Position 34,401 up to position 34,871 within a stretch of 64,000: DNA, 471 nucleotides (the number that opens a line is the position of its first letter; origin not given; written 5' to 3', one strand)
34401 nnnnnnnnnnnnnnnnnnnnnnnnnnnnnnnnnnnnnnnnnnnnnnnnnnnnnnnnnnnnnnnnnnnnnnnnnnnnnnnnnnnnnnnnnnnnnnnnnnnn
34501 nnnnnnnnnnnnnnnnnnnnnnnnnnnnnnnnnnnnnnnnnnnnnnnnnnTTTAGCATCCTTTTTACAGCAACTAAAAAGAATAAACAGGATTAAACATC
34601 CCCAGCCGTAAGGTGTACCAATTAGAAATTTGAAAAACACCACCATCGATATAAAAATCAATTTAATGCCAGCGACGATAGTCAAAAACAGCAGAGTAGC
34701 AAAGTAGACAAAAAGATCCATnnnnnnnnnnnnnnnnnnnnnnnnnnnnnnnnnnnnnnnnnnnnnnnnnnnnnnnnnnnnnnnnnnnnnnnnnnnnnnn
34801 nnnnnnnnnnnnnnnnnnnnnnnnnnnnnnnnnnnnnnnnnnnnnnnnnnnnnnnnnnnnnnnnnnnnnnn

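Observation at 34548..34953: Two tandem small hydrophobic peptide ORFs between the TerS-like gene and a terminator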

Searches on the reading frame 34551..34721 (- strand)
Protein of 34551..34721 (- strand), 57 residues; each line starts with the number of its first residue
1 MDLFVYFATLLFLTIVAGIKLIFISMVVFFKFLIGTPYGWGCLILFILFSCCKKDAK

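Call 8: search_protein_families(library=pfam, proteins=[window:34551-34721:-], max_evalue=1)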
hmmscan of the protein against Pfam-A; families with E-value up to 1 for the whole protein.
seq(57 aa): 0 families

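Call 9: search_protein_families(library=phrogs, proteins=[window:34551-34721:-], max_evalue=1)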
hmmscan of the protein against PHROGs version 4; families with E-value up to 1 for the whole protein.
seq(57 aa): 0 families

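Call 10: search_protein_families(library=ncbifam, proteins=[window:34551-34721:-], max_evalue=1)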
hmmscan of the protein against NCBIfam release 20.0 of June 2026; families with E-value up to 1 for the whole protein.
seq(57 aa): 0 families

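Call 27: find_homologous_proteins(query=window:34551-34721:-, max_evalue=10)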
Query seq(57 aa) (57 aa): 6 proteins with E <= 10 among 6 candidates.
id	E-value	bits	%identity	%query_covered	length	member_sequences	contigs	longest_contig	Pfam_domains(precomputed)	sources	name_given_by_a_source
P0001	8.1e-26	107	93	100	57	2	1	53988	-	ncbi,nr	ncbi:putative membrane protein [Escherichia coli BCE034_MS-14]|nr:putative membrane protein [Escheri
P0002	2.9e-25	105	93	100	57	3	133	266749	-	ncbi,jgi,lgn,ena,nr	ncbi:Uncharacterised protein [Escherichia coli]|jgi:hypothetical protein|nr:Uncharacterised protein 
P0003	3.8e-25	104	93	100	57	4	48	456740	-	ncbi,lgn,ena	-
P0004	7.0e-25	104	93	100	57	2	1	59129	-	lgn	-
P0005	1.2e-23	100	89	100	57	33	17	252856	-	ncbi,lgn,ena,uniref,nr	ncbi:hypothetical protein [Escherichia coli]|uniref:hypothetical protein n=1 Tax=Escherichia coli Ta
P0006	2.4e-23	99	88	100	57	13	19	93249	-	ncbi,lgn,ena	-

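Call 58: list_cluster_members(proteins=[window:34551-34721:-, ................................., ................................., window:34774-34875:-, window:34774-34953:-, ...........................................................])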
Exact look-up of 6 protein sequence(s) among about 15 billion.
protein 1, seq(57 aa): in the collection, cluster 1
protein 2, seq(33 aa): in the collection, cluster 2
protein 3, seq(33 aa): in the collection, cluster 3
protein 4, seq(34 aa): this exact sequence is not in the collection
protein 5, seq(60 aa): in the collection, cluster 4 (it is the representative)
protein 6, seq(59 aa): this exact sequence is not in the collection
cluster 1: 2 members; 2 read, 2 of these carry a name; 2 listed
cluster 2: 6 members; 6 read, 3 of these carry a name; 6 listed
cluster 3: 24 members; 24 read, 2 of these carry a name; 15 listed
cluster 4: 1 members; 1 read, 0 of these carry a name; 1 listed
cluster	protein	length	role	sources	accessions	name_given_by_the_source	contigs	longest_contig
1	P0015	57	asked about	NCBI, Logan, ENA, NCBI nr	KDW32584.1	putative membrane protein [Escherichia coli 2-156-04_S3_C2]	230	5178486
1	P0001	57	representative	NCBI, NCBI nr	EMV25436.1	putative membrane protein [Escherichia coli BCE034_MS-14]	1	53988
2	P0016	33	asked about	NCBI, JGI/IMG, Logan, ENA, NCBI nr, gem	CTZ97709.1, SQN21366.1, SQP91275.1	Uncharacterised protein [Escherichia coli]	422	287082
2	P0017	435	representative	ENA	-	-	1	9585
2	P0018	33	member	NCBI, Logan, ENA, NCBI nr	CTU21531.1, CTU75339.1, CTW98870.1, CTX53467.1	Uncharacterised protein [Escherichia coli]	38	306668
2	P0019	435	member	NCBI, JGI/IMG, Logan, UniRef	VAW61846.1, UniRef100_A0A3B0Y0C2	Uncharacterized amino acid permease, GabP family [hydrothermal vent metagenome] | Uncharacterized amino acid permease, GabP family n=1 Tax=hydrothermal vent metagenome ...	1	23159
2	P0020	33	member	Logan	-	-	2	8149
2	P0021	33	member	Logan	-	-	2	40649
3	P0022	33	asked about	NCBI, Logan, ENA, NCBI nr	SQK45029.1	Uncharacterised protein [Escherichia coli]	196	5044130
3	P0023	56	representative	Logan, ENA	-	-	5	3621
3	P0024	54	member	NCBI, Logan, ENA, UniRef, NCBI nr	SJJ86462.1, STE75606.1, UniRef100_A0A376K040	Uncharacterised protein [Shigella sonnei] | Uncharacterized protein n=1 Tax=Escherichia coli TaxID=562 RepID=A0A376K040_ECOLX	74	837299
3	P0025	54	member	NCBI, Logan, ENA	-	-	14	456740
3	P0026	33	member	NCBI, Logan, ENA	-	-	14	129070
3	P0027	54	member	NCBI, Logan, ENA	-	-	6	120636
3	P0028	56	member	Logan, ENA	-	-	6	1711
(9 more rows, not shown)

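Call 88: find_encoding_contigs(protein=P0015, flank=2500, max_places=8)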
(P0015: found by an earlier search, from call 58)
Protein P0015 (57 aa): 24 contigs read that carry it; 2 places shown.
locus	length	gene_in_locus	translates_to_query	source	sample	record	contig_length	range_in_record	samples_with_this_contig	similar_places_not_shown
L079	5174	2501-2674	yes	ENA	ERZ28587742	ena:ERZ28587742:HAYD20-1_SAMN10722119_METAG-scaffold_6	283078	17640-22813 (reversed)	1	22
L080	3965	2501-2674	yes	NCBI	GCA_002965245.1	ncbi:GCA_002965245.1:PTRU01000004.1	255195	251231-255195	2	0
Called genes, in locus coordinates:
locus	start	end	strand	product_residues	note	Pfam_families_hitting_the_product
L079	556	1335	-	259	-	-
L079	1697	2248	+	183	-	-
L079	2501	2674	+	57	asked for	-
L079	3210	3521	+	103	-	PF01527:HTH_Tnp_1, PF13518:HTH_28 (weak)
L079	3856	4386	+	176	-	PF00665:rve, PF13683:rve_3, PF13333:rve_2 (weak)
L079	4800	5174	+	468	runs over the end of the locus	PF00392:GntR, PF00155:Aminotran_1_2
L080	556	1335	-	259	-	-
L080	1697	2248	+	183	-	-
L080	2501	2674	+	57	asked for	-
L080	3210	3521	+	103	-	PF01527:HTH_Tnp_1, PF13518:HTH_28 (weak)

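Call 95: predict_structure(alignment_id=A2)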
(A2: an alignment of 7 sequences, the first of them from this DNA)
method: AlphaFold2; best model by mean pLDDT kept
length: 57 residues; sequences in the alignment: 7
mean_pLDDT: 83.9   pTM: 0.48
mean pLDDT of the five models: 83.9, 83.0, 81.8, 79.1, 77.4
residues with pLDDT >= 90: 22; 70-90: 29; 50-70: 5; < 50: 1
segments of 3 or more residues with pLDDT < 50: none
pLDDT, mean of each block of 10 residues (from residue 1): 86 95 91 80 82 62
secondary structure, 60 per line:
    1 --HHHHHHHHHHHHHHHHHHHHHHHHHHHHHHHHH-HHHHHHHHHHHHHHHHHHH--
elements in order: H3-35 H37-55
